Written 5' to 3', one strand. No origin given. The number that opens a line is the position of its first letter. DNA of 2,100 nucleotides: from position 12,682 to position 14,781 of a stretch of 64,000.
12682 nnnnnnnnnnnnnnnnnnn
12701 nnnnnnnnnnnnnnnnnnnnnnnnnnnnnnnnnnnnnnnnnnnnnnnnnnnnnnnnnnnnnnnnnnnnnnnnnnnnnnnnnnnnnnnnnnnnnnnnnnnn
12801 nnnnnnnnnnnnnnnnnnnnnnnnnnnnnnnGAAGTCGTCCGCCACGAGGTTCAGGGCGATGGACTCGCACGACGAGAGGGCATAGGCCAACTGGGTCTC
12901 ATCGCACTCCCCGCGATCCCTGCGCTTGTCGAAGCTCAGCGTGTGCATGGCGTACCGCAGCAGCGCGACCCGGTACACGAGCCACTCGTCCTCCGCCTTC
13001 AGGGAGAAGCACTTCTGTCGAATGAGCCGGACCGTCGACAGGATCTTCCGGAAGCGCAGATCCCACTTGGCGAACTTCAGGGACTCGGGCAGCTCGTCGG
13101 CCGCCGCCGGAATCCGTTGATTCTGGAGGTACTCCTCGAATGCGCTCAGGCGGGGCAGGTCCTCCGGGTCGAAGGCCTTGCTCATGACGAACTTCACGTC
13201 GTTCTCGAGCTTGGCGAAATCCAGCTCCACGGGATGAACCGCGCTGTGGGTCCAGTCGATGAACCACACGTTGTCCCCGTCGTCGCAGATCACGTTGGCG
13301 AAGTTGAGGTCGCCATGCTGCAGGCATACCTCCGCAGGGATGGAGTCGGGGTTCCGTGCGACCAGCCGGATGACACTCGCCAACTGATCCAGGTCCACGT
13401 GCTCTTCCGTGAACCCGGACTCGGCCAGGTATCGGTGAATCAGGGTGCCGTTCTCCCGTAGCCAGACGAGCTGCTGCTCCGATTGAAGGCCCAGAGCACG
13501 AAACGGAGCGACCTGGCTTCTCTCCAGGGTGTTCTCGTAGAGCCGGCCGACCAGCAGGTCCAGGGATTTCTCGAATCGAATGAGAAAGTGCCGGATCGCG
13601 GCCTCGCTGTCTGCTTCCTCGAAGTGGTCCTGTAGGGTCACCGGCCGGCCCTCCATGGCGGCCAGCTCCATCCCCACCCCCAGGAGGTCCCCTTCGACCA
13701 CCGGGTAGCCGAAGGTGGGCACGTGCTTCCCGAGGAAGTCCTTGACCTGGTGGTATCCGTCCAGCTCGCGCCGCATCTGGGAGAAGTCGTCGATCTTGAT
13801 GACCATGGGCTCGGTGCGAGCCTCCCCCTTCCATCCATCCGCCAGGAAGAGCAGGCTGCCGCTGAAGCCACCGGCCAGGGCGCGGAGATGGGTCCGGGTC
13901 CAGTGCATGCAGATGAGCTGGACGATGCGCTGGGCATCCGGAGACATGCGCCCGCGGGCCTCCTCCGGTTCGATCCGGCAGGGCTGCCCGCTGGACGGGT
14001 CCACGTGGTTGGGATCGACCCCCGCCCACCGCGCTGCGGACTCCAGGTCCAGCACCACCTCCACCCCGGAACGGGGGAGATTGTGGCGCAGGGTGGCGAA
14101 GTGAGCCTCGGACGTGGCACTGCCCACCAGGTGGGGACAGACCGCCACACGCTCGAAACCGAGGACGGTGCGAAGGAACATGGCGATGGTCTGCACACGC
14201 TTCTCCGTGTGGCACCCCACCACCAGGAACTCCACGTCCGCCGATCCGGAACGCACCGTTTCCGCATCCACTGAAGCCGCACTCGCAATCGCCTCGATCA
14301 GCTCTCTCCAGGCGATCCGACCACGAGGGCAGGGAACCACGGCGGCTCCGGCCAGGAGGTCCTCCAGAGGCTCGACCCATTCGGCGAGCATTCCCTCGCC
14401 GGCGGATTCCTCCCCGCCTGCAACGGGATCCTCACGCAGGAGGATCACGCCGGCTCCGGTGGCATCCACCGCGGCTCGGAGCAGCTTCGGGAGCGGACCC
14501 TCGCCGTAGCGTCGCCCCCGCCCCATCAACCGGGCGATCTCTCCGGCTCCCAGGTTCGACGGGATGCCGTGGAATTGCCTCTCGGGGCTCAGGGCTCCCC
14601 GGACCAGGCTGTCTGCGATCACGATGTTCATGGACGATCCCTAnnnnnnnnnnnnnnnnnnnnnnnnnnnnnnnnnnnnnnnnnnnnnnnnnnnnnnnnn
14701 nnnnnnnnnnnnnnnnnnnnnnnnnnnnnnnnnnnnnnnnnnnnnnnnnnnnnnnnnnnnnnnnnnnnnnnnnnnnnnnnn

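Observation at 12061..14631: Three-domain protein: dead isochorismatase/nicotinamidase fold, intact kinase, NUDT9-like domain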

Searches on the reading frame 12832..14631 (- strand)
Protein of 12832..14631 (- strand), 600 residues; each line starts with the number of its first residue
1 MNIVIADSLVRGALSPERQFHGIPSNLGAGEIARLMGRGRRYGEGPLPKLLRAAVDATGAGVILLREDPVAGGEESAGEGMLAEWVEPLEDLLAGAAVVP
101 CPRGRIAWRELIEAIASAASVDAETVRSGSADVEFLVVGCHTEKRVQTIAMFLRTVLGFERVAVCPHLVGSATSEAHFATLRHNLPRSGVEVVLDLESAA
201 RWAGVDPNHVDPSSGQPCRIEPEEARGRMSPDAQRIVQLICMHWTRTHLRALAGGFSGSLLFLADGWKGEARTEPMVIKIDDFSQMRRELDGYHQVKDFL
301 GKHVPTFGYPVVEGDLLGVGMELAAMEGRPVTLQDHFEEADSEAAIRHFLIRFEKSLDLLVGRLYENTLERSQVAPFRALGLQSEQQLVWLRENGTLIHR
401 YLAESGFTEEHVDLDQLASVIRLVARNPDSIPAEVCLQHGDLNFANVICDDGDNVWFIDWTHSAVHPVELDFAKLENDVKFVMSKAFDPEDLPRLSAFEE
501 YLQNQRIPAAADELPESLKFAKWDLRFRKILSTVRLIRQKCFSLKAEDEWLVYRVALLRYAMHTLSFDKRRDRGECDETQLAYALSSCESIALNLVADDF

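Call 66: search_protein_representatives(protein=window:12832-14631:-)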
Query: 600 residues. Proteins with E-value up to 0.001 (for the whole library): 444; up to 1e-10: 170; up to 1e-30: 74. The best 150 are listed.
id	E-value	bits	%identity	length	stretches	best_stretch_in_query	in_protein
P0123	7.0e-192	655.4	51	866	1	3-600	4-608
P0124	4.0e-181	619.9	54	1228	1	58-600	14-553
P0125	2.1e-180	617.5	50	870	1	2-600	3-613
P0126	1.0e-177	608.7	51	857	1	3-600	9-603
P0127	1.2e-173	595.2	53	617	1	9-600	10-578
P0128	2.8e-162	557.7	45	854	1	3-600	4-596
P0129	7.3e-156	536.5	48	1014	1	22-598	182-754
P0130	8.4e-154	529.7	42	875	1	3-600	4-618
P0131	2.1e-151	521.8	54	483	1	3-488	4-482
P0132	4.3e-151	520.7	49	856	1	4-600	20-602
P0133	1.9e-148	512.0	46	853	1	21-600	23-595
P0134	7.6e-148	510.0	43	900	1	2-600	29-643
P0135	3.9e-145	501.1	45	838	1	26-600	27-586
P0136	1.5e-141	489.3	54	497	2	135-509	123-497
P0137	4.4e-138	477.8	45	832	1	25-600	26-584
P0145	5.5e-112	391.6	42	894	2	132-598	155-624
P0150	4.6e-103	362.1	37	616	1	2-593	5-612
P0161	1.4e-84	301.1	36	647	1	3-595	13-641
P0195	1.1e-31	126.5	29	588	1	4-570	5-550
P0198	1.6e-29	119.3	31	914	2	425-575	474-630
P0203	2.8e-25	105.3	29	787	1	131-571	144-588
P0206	7.4e-24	100.6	28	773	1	97-569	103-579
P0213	9.3e-23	97.0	31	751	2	432-575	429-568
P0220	6.9e-21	90.8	29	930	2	122-327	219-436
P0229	1.9e-19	86.0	31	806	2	438-588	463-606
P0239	1.1e-17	80.2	29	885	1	129-538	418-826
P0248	1.9e-15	72.8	26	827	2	390-569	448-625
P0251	1.4e-14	69.9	32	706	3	435-568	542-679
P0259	4.1e-14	68.4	30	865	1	129-569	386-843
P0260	4.5e-14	68.3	32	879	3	435-568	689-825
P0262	8.1e-14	67.4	25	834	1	217-537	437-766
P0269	1.8e-13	66.3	24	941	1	39-569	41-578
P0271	2.7e-13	65.7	32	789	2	438-564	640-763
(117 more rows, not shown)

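Call 67: search_protein_families(library=pfam, proteins=[P0124, P0129, P0150, P0161, P0195, P0203, P0206, P0220, P0239, P0269], max_evalue=0.001)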
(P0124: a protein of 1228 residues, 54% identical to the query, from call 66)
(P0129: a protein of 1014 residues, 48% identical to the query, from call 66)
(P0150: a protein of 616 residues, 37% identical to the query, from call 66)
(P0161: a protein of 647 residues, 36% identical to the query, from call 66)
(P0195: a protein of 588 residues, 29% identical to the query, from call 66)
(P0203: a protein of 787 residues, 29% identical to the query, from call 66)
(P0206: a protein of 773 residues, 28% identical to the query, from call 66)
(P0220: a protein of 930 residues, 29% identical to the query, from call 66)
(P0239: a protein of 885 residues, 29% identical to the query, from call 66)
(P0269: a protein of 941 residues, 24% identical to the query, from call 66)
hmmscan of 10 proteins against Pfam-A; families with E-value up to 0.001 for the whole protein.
P0124 (1228 aa): 2 families
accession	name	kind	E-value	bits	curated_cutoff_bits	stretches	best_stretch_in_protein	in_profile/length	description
PF00459.30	Inositol_P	-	3.4e-05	23.9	27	0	1051-1080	216-245/271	Inositol monophosphatase family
PF01633.27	Choline_kinase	-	0.00035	20.4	29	1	370-427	144-202/300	Choline/ethanolamine kinase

P0129 (1014 aa): 4 families
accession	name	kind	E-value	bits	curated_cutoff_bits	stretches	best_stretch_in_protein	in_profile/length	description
PF19974.5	TCAD9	-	2e-26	93.6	40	2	550-721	263-428/429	Ternary complex associated domain 9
PF13581.12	HATPase_c_2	-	1.3e-17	64.4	27.4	1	23-145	2-125/127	Histidine kinase-like ATPase domain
PF00293.34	NUDIX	-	7.2e-09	36.2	21.1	1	859-970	6-117/134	NUDIX domain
PF02518.31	HATPase_c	-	6.8e-05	23.7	26.4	1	54-135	7-90/111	Histidine kinase-, DNA gyrase B-, and HSP90-like ATPase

P0150 (616 aa): 2 families
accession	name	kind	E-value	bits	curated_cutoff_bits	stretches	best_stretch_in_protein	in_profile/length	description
PF19974.5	TCAD9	-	3.2e-22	79.7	40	2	419-563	264-403/429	Ternary complex associated domain 9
PF00857.26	Isochorismatase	-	0.00011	22.8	27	1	61-201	39-164/175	Isochorismatase domain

P0161 (647 aa): 2 families
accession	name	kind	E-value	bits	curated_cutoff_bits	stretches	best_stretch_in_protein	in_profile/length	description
PF19974.5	TCAD9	-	1e-27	97.8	40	2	434-611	263-428/429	Ternary complex associated domain 9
PF01636.29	APH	-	7e-06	26.4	23.2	1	472-513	166-208/239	Phosphotransferase enzyme family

P0195 (588 aa): 3 families
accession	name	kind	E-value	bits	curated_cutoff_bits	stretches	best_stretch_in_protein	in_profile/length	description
PF19974.5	TCAD9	-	3.9e-42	145.4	40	2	405-545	270-428/429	Ternary complex associated domain 9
PF01636.29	APH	-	5.9e-10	39.8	23.2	1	251-477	2-210/239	Phosphotransferase enzyme family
PF00857.26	Isochorismatase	-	0.00011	22.8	27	1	50-190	32-165/175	Isochorismatase domain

P0203 (787 aa): 10 families
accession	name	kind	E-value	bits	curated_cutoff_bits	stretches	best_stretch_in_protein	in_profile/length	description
PF19974.5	TCAD9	-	5.5e-58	197.6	40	2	418-581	267-427/429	Ternary complex associated domain 9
PF22785.1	Tc-R-P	-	2.3e-14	54.3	27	1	648-747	13-105/106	Polymorphic toxin system, DSP-PTPase phosphatase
PF22784.1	PTP-SAK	-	8.4e-12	45.8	27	1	649-773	22-151/153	Swiss Army Knife protein, DSP-PTPase phosphatase domain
PF00782.25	DSPc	-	1.2e-08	35.3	33.5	1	685-763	37-115/133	Dual specificity phosphatase, catalytic domain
PF05706.17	CDKN3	-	1.2e-06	28.8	20.7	1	616-746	27-157/168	Cyclin-dependent kinase inhibitor 3 (CDKN3)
PF00857.26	Isochorismatase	-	4.6e-06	27.3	27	1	51-202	29-168/175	Isochorismatase domain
PF00102.32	Y_phosphatase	-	1.2e-05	25.5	20.9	1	698-745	146-193/234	Protein-tyrosine phosphatase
PF01636.29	APH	-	8.9e-05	22.8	23.2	1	448-508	164-222/239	Phosphotransferase enzyme family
PF22741.1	PTP-NADK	-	0.0002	21.2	27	1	678-743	66-129/163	DSP-PTPase phosphatase fused to NAD+ Kinase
PF04273.18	BLH_phosphatase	-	0.00029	21.6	26.1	0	650-732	19-97/110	Beta-lactamase hydrolase-like protein, phosphatase-like domain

P0206 (773 aa): 8 families
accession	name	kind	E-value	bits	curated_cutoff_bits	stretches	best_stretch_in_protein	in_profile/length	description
PF19974.5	TCAD9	-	2.9e-52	178.7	40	2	429-575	283-428/429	Ternary complex associated domain 9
PF05706.17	CDKN3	-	1.5e-11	44.7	20.7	1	607-733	25-155/168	Cyclin-dependent kinase inhibitor 3 (CDKN3)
PF22785.1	Tc-R-P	-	1e-10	42.5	27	1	639-735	13-103/106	Polymorphic toxin system, DSP-PTPase phosphatase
PF22784.1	PTP-SAK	-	1.1e-08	35.7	27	1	639-748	21-121/153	Swiss Army Knife protein, DSP-PTPase phosphatase domain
PF00857.26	Isochorismatase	-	1.6e-07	32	27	1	51-194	26-164/175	Isochorismatase domain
PF00782.25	DSPc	-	3.2e-05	24.2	33.5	1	678-753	39-115/133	Dual specificity phosphatase, catalytic domain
PF01636.29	APH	-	0.00016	21.9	23.2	1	434-490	151-212/239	Phosphotransferase enzyme family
PF22741.1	PTP-NADK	-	0.00053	19.9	27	1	643-745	42-143/163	DSP-PTPase phosphatase fused to NAD+ Kinase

P0220 (930 aa): 4 families
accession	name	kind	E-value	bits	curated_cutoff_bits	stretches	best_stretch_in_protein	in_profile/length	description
PF19974.5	TCAD9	-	1.3e-43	150.2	40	2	523-685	267-428/429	Ternary complex associated domain 9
PF01636.29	APH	-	5.4e-08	33.3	23.2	1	557-611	168-219/239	Phosphotransferase enzyme family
PF05706.17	CDKN3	-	2.1e-05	24.7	20.7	1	734-854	40-165/168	Cyclin-dependent kinase inhibitor 3 (CDKN3)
PF22785.1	Tc-R-P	-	0.00045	21.1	27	0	789-846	45-102/106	Polymorphic toxin system, DSP-PTPase phosphatase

P0239 (885 aa): 3 families
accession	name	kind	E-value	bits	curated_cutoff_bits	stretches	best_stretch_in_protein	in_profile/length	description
PF03747.19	ADP_ribosyl_GH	-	7.5e-60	203.5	26.2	1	14-285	1-286/287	ADP-ribosylglycohydrolase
PF19974.5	TCAD9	-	1.7e-43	149.8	40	2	716-850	286-424/429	Ternary complex associated domain 9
PF01636.29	APH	-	0.00034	20.9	23.2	1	670-767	117-209/239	Phosphotransferase enzyme family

P0269 (941 aa): 11 families
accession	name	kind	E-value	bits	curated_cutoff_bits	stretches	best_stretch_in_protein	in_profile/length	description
PF19974.5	TCAD9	-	1.6e-55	189.5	40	2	407-575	264-429/429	Ternary complex associated domain 9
PF05706.17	CDKN3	-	1.2e-16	61.3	20.7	1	605-734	24-156/168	Cyclin-dependent kinase inhibitor 3 (CDKN3)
PF00782.25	DSPc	-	6.9e-12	45.8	33.5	1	644-759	13-120/133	Dual specificity phosphatase, catalytic domain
PF22785.1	Tc-R-P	-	7.7e-12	46.1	27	1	637-737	11-105/106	Polymorphic toxin system, DSP-PTPase phosphatase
PF22784.1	PTP-SAK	-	8e-10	39.4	27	1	639-765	21-137/153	Swiss Army Knife protein, DSP-PTPase phosphatase domain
PF02915.23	Rubrerythrin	-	1.2e-09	39.1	22.8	1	888-939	7-60/137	Rubrerythrin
PF01636.29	APH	-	0.00015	22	23.2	1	431-484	154-208/239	Phosphotransferase enzyme family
PF10118.14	Metal_hydrol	-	0.00019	21.7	33.2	1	797-926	39-161/247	Predicted metal-dependent hydrolase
PF01163.29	RIO1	-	0.00033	20.7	22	1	442-470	120-148/187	RIO domain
PF05067.18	Mn_catalase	-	0.00072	19.1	27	0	884-939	143-198/284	Manganese containing catalase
PF00857.26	Isochorismatase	-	0.00076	20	27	0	63-200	41-172/175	Isochorismatase domain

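Call 69: search_protein_families(library=pfam, proteins=[P0259, P0262, P0198, P0248, P0260, P0271, P0251, P0145, P0213, P0229], max_evalue=0.001)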
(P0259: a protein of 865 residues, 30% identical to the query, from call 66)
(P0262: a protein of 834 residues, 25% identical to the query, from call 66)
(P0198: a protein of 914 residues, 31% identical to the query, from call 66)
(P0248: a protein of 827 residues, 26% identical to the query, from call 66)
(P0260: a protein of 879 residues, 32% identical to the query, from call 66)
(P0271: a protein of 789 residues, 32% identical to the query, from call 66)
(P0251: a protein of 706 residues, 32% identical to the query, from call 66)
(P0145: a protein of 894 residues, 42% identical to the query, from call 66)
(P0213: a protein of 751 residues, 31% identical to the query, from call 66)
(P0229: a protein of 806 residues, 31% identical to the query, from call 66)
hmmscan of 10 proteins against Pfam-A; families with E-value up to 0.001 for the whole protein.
P0259 (865 aa): 3 families
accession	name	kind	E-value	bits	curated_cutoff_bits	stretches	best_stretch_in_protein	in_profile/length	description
PF19974.5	TCAD9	-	4.9e-30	105.5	40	2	685-839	279-428/429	Ternary complex associated domain 9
PF01966.28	HD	-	8.3e-06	26.5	22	1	103-176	20-90/116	HD domain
PF02958.26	EcKL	-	0.00044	20.1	22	1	689-749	199-258/294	Ecdysteroid kinase-like family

P0262 (834 aa): 5 families
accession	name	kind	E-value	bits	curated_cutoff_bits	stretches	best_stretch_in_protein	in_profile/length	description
PF19974.5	TCAD9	-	6.5e-44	151.2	40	2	467-608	4-158/429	Ternary complex associated domain 9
PF01740.26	STAS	-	7e-14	51.9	22.6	1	8-106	7-106/106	STAS domain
PF01636.29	APH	-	2.9e-05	24.4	23.2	1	657-698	167-209/239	Phosphotransferase enzyme family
PF13466.11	STAS_2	-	3.8e-05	24.2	29.2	1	18-93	5-79/80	STAS domain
PF01163.29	RIO1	-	0.00023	21.3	22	1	658-686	124-151/187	RIO domain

P0198 (914 aa): 1 family
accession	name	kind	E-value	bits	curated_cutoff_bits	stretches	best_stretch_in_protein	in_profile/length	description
PF19974.5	TCAD9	-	2e-08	34.3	40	1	484-592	297-404/429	Ternary complex associated domain 9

P0248 (827 aa): 7 families
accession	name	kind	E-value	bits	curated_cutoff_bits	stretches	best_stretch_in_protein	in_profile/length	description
PF19974.5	TCAD9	-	1.3e-43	150.2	40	2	465-621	274-428/429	Ternary complex associated domain 9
PF22785.1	Tc-R-P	-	9.7e-13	49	27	1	684-784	11-105/106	Polymorphic toxin system, DSP-PTPase phosphatase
PF22784.1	PTP-SAK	-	2e-12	47.8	27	1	685-812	20-153/153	Swiss Army Knife protein, DSP-PTPase phosphatase domain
PF05706.17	CDKN3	-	7.1e-12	45.8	20.7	1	679-782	54-157/168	Cyclin-dependent kinase inhibitor 3 (CDKN3)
PF00857.26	Isochorismatase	-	2.6e-05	24.8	27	1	79-214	42-166/175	Isochorismatase domain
PF00782.25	DSPc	-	7.7e-05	23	33.5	1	751-804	66-119/133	Dual specificity phosphatase, catalytic domain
PF01163.29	RIO1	-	0.00033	20.8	22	1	481-523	112-153/187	RIO domain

P0260 (879 aa): 4 families
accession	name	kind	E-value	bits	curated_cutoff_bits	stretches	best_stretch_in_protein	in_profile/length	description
PF19974.5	TCAD9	-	1.4e-38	133.6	40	2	686-822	294-428/429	Ternary complex associated domain 9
PF01636.29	APH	-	1.4e-07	31.9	23.2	1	505-747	19-227/239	Phosphotransferase enzyme family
PF00307.36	CH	-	9.9e-06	26.2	26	1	15-64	4-55/109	Calponin homology (CH) domain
PF01633.27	Choline_kinase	-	2.1e-05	24.5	29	1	672-736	145-210/300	Choline/ethanolamine kinase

P0271 (789 aa): 4 families
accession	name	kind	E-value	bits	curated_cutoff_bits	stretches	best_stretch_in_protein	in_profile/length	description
PF19974.5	TCAD9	-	8.4e-49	167.3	40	2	445-579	3-153/429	Ternary complex associated domain 9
PF01740.26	STAS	-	1.6e-14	54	22.6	1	3-106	2-106/106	STAS domain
PF13466.11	STAS_2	-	5.2e-09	36.6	29.2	1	14-93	1-79/80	STAS domain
PF01636.29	APH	-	0.0001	22.6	23.2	1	627-677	156-209/239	Phosphotransferase enzyme family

P0251 (706 aa): 4 families
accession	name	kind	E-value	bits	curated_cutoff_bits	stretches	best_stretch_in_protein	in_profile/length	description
PF19974.5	TCAD9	-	5e-36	125.2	40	2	334-467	2-151/429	Ternary complex associated domain 9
PF01636.29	APH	-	5.4e-07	30.1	23.2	1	363-585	20-212/239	Phosphotransferase enzyme family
PF01163.29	RIO1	-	0.00029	20.9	22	0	542-574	124-156/187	RIO domain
PF01633.27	Choline_kinase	-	0.00045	20.1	29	1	523-580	143-201/300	Choline/ethanolamine kinase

P0145 (894 aa): 4 families
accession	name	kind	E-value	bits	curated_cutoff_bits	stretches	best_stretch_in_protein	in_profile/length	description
PF19974.5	TCAD9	-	1.5e-32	113.8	40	2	462-592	298-429/429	Ternary complex associated domain 9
PF00857.26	Isochorismatase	-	1.3e-08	35.5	27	1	54-207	27-163/175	Isochorismatase domain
PF00293.34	NUDIX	-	5.1e-07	30.2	21.1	1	750-847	17-115/134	NUDIX domain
PF01636.29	APH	-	1.9e-05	25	23.2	1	456-504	161-212/239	Phosphotransferase enzyme family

P0213 (751 aa): 9 families
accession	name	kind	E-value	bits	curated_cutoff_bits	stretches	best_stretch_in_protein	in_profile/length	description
PF19974.5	TCAD9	-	1.1e-43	150.5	40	2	404-559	273-429/429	Ternary complex associated domain 9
PF05706.17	CDKN3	-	5.1e-12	46.2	20.7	1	593-714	33-156/168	Cyclin-dependent kinase inhibitor 3 (CDKN3)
PF01636.29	APH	-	5.4e-12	46.4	23.2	1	250-494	5-231/239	Phosphotransferase enzyme family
PF22785.1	Tc-R-P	-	6.3e-11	43.2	27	1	618-717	12-105/106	Polymorphic toxin system, DSP-PTPase phosphatase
PF22784.1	PTP-SAK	-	2.2e-10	41.2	27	1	619-725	21-121/153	Swiss Army Knife protein, DSP-PTPase phosphatase domain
PF00857.26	Isochorismatase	-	1.5e-07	32.1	27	1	48-194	30-172/175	Isochorismatase domain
PF22741.1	PTP-NADK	-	9.3e-06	25.6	27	1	622-729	41-147/163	DSP-PTPase phosphatase fused to NAD+ Kinase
PF06293.20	Kdo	-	2.1e-05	24.5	21.3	1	428-471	133-179/207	Lipopolysaccharide kinase (Kdo/WaaP) family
PF00782.25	DSPc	-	0.00021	21.5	33.5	1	665-743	46-125/133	Dual specificity phosphatase, catalytic domain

P0229 (806 aa): 8 families
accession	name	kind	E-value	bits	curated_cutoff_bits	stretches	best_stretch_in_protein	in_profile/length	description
PF19974.5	TCAD9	-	1.7e-50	172.9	40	2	455-588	292-427/429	Ternary complex associated domain 9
PF05706.17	CDKN3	-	1.5e-18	67.5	20.7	1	623-764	27-168/168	Cyclin-dependent kinase inhibitor 3 (CDKN3)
PF22785.1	Tc-R-P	-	1e-14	55.4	27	1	659-752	14-101/106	Polymorphic toxin system, DSP-PTPase phosphatase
PF00782.25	DSPc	-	5.5e-09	36.4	33.5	1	692-773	34-115/133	Dual specificity phosphatase, catalytic domain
PF22784.1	PTP-SAK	-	3e-08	34.3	27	1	658-784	21-152/153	Swiss Army Knife protein, DSP-PTPase phosphatase domain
PF22741.1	PTP-NADK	-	1.1e-06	28.6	27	1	693-770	72-148/163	DSP-PTPase phosphatase fused to NAD+ Kinase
PF01636.29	APH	-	1.7e-05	25.2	23.2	1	460-500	168-209/239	Phosphotransferase enzyme family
PF00857.26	Isochorismatase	-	7.5e-05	23.3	27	1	65-194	44-165/175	Isochorismatase domain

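Call 83: find_encoding_contigs(protein=P0239, flank=6000, max_places=2)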
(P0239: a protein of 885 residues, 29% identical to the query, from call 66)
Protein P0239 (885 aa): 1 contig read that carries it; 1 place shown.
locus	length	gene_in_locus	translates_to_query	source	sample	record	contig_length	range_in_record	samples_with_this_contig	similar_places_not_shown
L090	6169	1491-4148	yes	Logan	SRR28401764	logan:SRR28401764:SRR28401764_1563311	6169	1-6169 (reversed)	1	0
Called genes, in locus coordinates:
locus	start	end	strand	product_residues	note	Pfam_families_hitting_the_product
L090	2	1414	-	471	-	?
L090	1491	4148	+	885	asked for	PF03747:ADP_ribosyl_GH, PF19974:TCAD9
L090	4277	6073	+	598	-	-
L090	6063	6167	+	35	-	?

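Call 84: find_encoding_contigs(protein=P0129, flank=6000, max_places=2)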
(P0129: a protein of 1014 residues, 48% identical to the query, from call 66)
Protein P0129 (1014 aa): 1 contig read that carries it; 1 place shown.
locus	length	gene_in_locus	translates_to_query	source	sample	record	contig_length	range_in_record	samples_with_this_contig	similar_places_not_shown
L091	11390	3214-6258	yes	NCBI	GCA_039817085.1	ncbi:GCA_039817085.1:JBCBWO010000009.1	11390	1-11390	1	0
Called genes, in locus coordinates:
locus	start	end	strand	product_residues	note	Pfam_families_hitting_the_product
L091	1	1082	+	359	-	?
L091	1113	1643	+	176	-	-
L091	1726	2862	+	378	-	PF16697:Yop-YscD_cpl, PF00498:FHA, PF07228:SpoIIE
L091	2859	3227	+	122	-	PF01740:STAS, PF13466:STAS_2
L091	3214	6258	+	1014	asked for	PF13581:HATPase_c_2, PF19974:TCAD9, PF25969:NUDT9_N, PF00293:NUDIX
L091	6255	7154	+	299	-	PF00459:Inositol_P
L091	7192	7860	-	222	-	PF00702:Hydrolase, PF12710:HAD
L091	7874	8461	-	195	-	PF01330:RuvA_N, PF00633:HHH (faint), PF14520:HHH_5, PF07499:RuvA_C (weak)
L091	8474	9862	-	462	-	PF07719:TPR_2 (faint), PF13174:TPR_6 (faint), PF13181:TPR_8 (faint), PF13428:TPR_14 (faint), PF13432:TPR_16 (faint), PF13176:TPR_7 (faint), PF03118:RNA_pol_A_CTD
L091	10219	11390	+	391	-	PF00275:EPSP_synthase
